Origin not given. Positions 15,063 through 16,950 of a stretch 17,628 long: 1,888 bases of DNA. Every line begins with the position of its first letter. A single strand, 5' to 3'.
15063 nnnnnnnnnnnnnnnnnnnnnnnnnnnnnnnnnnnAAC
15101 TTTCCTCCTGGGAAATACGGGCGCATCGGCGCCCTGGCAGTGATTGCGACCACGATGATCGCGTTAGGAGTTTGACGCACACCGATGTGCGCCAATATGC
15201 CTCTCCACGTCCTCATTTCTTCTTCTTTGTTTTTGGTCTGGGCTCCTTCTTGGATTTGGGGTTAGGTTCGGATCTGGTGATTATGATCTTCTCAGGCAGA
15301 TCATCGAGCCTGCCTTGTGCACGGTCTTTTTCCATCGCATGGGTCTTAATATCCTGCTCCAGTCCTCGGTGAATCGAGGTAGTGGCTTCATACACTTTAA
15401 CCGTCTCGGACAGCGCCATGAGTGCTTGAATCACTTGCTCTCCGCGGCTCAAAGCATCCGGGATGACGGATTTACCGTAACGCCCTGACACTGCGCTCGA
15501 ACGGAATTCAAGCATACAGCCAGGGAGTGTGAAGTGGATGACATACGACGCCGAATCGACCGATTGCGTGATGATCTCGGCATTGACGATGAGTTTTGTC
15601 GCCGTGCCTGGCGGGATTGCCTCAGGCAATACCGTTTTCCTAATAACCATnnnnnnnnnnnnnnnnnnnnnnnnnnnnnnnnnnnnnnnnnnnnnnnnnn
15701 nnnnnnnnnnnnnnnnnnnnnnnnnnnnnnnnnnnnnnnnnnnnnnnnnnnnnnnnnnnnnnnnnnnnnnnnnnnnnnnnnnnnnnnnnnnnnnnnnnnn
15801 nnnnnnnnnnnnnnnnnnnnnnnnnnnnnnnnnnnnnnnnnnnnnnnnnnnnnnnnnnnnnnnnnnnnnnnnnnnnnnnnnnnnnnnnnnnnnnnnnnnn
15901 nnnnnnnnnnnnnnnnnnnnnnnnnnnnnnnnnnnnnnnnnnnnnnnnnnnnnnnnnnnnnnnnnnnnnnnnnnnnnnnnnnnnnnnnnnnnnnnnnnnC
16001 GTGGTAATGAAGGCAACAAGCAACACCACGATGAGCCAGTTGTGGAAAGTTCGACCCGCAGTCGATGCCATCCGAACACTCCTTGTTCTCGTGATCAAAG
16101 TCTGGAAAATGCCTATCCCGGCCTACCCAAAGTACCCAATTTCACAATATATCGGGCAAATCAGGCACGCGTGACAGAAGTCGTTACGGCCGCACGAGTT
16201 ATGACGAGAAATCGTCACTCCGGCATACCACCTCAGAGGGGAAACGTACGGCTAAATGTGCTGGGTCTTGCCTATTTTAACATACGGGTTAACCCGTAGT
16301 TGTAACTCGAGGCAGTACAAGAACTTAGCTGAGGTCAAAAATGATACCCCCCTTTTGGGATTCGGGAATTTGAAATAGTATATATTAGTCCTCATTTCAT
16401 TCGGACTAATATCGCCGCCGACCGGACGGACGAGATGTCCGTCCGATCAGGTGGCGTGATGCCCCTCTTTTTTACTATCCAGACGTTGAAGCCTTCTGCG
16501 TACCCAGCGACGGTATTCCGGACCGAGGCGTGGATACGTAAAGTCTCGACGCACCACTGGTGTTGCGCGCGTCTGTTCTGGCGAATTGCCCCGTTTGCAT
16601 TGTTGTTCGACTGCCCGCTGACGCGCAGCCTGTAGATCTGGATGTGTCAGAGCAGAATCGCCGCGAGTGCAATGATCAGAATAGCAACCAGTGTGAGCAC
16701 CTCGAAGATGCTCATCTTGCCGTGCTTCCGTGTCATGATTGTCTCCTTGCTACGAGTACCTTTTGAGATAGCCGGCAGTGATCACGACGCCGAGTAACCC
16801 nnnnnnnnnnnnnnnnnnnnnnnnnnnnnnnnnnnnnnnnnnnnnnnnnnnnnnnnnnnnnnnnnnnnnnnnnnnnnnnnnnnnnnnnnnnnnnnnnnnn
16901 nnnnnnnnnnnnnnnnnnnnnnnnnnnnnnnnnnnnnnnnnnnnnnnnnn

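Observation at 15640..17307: Block of membrane proteins including an unannotated 29-aa single-TM peptide with a consensus SD: candidate lysis, exclusion or signalling cassette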

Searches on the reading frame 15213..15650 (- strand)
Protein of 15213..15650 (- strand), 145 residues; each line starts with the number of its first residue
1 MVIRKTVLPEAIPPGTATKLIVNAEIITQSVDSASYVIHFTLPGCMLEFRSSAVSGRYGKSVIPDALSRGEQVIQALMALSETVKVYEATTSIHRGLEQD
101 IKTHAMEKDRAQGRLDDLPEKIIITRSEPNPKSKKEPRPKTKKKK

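Call 9: search_protein_families(library=pfam, proteins=[window:15213-15650:-], max_evalue=1)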
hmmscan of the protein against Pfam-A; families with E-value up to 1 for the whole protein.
window:15213-15650:- (145 aa): 0 families

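Call 10: search_protein_families(library=phrogs, proteins=[window:15213-15650:-], max_evalue=1)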
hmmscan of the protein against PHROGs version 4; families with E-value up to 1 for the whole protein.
window:15213-15650:- (145 aa): 0 families

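Call 38: search_protein_families(library=ncbifam, proteins=[window:15213-15650:-], max_evalue=1)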
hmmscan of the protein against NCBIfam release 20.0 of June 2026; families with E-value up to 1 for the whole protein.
window:15213-15650:- (145 aa): 0 families

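Call 101: search_protein_families(library=padloc, proteins=[window:15213-15650:-], max_evalue=1)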
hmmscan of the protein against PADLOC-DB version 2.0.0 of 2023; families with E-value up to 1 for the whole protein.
window:15213-15650:- (145 aa): 0 families
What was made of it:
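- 15213..15650 (-): 145-aa soluble protein with a Lys-rich tail, overlapping the previous gene by 11 nt. Lineage-specific and not part of any conserved unit. No family hit (calls 9, 10, 38, 101).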

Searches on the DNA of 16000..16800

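Call 29: search_rna_families(source=window, start=16000, end=16800, threshold=evalue, max_evalue=10)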
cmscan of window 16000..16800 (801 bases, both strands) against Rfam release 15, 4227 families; matches with E-value up to 10: 5.
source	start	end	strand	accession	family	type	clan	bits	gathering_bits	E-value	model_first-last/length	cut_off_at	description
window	16387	16436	+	RF01523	TB10Cs1H2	Gene; snRNA; snoRNA; HACA-box;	-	15.8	50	3.6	1-63/63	no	Trypanosomatid snoRNA TB10Cs1H2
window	16073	16099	+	RF02448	SpR20_sRNA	Gene; sRNA;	-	14.7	45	3.1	1-45/45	no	Streptococcus sRNA SpR20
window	16400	16439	-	RF01539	TB11Cs4H1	Gene; snRNA; snoRNA; HACA-box;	-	14.7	45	9.7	17-59/72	no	Trypanosomatid snoRNA TB11Cs4H1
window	16173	16223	+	RF01143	sR16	Gene; snRNA; snoRNA; CD-box;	-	13.4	70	9.7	1-53/53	no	Small nucleolar RNA sR16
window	16691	16724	-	RF02091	DAOA-AS1_2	Gene; lncRNA;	-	12.2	43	2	172-205/205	no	DAOA antisense RNA 1 conserved region 2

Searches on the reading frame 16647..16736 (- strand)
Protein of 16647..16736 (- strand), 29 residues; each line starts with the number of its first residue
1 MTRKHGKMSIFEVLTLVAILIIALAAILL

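Call 9: search_protein_families(library=pfam, proteins=[window:16647-16736:-], max_evalue=1)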
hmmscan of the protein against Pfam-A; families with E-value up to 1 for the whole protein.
window:16647-16736:- (29 aa): 1 family
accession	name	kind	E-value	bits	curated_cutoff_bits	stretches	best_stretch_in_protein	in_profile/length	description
PF20520.3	Ac45-VOA1_TM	-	0.64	10.2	25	1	8-27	9-28/39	V0 complex accessory subunit Ac45/VOA1 transmembrane domain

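Call 10: search_protein_families(library=phrogs, proteins=[window:16647-16736:-], max_evalue=1)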
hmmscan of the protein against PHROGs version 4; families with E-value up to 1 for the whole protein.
window:16647-16736:- (29 aa): 0 families

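Call 38: search_protein_families(library=ncbifam, proteins=[window:16647-16736:-], max_evalue=1)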
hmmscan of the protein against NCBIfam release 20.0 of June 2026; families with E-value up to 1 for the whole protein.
window:16647-16736:- (29 aa): 0 families

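Call 101: search_protein_families(library=padloc, proteins=[window:16647-16736:-], max_evalue=1)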
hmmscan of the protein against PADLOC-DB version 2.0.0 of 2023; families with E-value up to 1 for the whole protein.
window:16647-16736:- (29 aa): 0 families

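Call 117: list_cluster_members(proteins=[window:16650-16736:-, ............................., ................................])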
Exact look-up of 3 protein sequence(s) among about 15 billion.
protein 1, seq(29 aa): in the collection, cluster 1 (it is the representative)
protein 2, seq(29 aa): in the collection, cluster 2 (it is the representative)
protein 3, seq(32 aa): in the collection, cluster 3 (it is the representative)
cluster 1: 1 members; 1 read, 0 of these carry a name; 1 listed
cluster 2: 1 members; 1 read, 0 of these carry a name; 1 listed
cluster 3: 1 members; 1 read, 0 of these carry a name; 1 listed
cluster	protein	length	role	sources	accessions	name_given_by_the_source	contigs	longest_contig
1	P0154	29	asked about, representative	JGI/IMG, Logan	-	-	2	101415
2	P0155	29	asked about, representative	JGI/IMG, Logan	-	-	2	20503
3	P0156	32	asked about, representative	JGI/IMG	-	-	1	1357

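Call 123: search_protein_families(library=ncbifam, proteins=[window:16650-16736:-], max_evalue=10)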
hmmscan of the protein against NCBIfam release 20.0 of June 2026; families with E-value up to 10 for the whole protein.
seq(29 aa): 0 families

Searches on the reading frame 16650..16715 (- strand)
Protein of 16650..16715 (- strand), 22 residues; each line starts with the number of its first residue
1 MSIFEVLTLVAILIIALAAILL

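Call 44: search_protein_families(library=pfam, proteins=[window:16650-16715:-], max_evalue=10)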
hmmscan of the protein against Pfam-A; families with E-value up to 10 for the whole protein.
seq(22 aa): 1 family
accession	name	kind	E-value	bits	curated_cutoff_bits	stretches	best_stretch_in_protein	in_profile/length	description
PF20520.3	Ac45-VOA1_TM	-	0.29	11.3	25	1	1-20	9-28/39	V0 complex accessory subunit Ac45/VOA1 transmembrane domain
